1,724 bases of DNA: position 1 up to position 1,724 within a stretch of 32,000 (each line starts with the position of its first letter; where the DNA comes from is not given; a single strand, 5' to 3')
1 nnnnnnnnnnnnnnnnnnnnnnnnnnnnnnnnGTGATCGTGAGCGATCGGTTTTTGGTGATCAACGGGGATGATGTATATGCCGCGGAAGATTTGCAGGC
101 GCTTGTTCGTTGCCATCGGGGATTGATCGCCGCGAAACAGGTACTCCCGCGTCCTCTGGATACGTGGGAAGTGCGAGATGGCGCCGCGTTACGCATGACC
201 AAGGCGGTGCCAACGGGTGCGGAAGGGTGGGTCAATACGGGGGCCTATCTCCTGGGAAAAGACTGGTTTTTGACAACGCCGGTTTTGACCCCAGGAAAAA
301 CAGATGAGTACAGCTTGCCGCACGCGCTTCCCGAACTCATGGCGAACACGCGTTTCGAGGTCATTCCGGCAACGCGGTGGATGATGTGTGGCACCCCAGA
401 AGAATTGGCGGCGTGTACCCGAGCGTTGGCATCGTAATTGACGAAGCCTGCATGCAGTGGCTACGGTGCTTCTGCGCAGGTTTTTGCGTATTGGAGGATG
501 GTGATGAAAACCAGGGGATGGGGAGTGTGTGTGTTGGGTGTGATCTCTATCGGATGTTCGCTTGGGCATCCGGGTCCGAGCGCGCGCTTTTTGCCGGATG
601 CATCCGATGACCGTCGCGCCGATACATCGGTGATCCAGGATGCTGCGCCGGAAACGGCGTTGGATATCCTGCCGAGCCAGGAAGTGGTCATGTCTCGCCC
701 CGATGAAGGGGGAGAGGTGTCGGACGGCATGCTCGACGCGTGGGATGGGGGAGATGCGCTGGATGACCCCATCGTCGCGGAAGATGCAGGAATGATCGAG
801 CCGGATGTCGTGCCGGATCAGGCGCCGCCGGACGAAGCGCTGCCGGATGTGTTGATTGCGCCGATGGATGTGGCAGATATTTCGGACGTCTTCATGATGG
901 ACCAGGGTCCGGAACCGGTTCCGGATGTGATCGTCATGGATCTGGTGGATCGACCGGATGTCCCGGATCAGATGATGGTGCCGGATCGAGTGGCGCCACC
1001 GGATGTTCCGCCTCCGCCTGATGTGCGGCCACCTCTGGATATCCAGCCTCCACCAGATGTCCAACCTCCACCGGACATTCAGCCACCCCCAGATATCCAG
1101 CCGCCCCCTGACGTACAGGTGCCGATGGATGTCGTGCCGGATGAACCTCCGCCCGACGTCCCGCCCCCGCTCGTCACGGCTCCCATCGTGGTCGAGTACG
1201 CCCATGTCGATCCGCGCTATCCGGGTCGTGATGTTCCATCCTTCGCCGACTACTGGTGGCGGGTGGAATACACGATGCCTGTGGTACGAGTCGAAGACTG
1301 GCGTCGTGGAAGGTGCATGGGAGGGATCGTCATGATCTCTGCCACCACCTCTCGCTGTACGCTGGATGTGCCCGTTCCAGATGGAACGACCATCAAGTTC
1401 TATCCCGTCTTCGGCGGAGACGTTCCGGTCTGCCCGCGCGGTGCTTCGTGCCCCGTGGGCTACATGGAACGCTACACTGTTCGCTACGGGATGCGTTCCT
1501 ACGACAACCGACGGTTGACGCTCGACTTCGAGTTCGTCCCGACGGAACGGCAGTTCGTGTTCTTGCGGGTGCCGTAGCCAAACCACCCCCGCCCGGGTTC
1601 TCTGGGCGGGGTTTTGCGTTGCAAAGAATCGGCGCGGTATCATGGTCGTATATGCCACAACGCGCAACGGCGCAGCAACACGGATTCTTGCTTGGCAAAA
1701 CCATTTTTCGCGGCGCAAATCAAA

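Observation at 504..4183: Triad of paralogous predicted lipoproteins: non-alignable poly-acidic tails on a conserved four-Cys C-terminal domain of unrecognised family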

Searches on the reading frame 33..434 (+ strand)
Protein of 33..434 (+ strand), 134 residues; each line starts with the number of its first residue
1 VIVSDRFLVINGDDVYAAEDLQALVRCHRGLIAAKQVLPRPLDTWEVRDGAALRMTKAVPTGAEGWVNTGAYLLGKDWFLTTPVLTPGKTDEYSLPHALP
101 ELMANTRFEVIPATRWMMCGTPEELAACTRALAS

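Call 5: search_protein_families(library=pfam, proteins=[window:33-434:+], max_evalue=1)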
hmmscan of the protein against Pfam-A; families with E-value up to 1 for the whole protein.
window:33-434:+ (134 aa): 0 families

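Call 10: search_protein_families(library=ncbifam, proteins=[window:33-434:+], max_evalue=1)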
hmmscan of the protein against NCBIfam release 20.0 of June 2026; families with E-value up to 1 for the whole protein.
window:33-434:+ (134 aa): 6 families
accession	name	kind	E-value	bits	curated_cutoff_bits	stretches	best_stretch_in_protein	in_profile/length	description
TIGR03992.1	Arch_glmU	subfamily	1.4e-09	37.3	292.1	1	3-130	96-225/393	bifunctional sugar-1-phosphate nucleotidylyltransferase/acetyltransferase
NF041173.1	Sug_nt_acttase_Thmprot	equivalog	0.00073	18.6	600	1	4-126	96-221/405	bifunctional sugar-1-phosphate nucleotidylyltransferase/acetyltransferase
NF041313.1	UDPGP_AglF_Halo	equivalog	0.00081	18.9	400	1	3-130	95-232/234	UTP--glucose-1-phosphate uridylyltransferase AglF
NF041135.1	IPPtranDIPPsyn_Thcocales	equivalog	0.0021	17.1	580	1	2-132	90-217/419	bifunctional L-myo-inositol-1-phosphate cytidylyltransferase/CDP-L-myo-inositol myo-inositolphosphotransferase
NF052502.1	man1P_GTase_Rv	exception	0.049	12.5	440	1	4-68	98-153/352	mannose-1-phosphate guanylyltransferase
NF010407.0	PRK13833.1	subfamily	0.13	11.7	499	1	44-69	221-246/323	conjugal transfer protein TrbB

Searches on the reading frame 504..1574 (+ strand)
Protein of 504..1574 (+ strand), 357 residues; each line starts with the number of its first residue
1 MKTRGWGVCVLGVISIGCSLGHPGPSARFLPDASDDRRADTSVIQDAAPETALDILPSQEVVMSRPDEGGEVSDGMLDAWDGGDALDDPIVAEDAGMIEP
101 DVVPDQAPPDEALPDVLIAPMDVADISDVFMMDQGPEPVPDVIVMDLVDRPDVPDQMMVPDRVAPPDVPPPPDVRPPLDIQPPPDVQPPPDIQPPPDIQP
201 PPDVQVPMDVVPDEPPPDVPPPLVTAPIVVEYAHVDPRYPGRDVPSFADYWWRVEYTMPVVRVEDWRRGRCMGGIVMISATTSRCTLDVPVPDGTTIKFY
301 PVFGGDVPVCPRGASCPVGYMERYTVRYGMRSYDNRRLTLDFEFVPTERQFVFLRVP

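Call 5: search_protein_families(library=pfam, proteins=[window:504-1574:+], max_evalue=1)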
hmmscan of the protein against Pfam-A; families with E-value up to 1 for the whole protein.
window:504-1574:+ (357 aa): 0 families

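Call 10: search_protein_families(library=ncbifam, proteins=[window:504-1574:+], max_evalue=1)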
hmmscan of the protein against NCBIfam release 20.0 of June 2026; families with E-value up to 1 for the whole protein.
window:504-1574:+ (357 aa): 1 family
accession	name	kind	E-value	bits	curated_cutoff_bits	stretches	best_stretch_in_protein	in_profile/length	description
NF040983.1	BimA_second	exception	0.44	9.4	600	1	118-229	41-147/381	trimeric autotransporter actin-nucleating factor BimA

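Call 70: list_cluster_members(proteins=[P0001, P0002, P0003, P0004, P0005, window:504-1574:+, window:1652-2296:+])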
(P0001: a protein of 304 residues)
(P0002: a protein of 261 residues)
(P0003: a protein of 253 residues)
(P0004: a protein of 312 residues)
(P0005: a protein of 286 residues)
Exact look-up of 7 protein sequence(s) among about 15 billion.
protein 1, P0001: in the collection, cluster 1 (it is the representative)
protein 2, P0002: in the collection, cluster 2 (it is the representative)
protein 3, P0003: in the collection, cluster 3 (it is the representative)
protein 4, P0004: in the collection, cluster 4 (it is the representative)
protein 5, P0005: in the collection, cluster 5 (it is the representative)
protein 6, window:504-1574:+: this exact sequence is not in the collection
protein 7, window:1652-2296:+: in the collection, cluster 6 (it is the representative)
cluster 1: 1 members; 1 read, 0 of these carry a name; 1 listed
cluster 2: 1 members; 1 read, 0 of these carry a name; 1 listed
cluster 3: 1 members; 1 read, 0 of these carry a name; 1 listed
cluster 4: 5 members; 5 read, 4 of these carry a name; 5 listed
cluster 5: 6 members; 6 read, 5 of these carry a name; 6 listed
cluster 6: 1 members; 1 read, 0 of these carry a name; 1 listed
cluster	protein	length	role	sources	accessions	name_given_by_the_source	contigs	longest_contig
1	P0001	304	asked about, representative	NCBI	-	-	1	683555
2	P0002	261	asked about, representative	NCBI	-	-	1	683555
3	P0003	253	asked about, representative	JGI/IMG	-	-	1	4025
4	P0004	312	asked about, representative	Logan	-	-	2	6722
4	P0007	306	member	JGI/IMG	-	hypothetical protein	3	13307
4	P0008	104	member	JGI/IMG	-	hypothetical protein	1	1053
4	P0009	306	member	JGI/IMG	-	hypothetical protein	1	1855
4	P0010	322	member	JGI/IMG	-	hypothetical protein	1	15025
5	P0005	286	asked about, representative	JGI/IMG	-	hypothetical protein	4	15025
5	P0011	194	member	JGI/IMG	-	hypothetical protein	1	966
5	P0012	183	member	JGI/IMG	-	hypothetical protein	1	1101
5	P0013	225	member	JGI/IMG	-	hypothetical protein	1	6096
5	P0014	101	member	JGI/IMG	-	hypothetical protein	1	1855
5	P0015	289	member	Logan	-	-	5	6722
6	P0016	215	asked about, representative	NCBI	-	-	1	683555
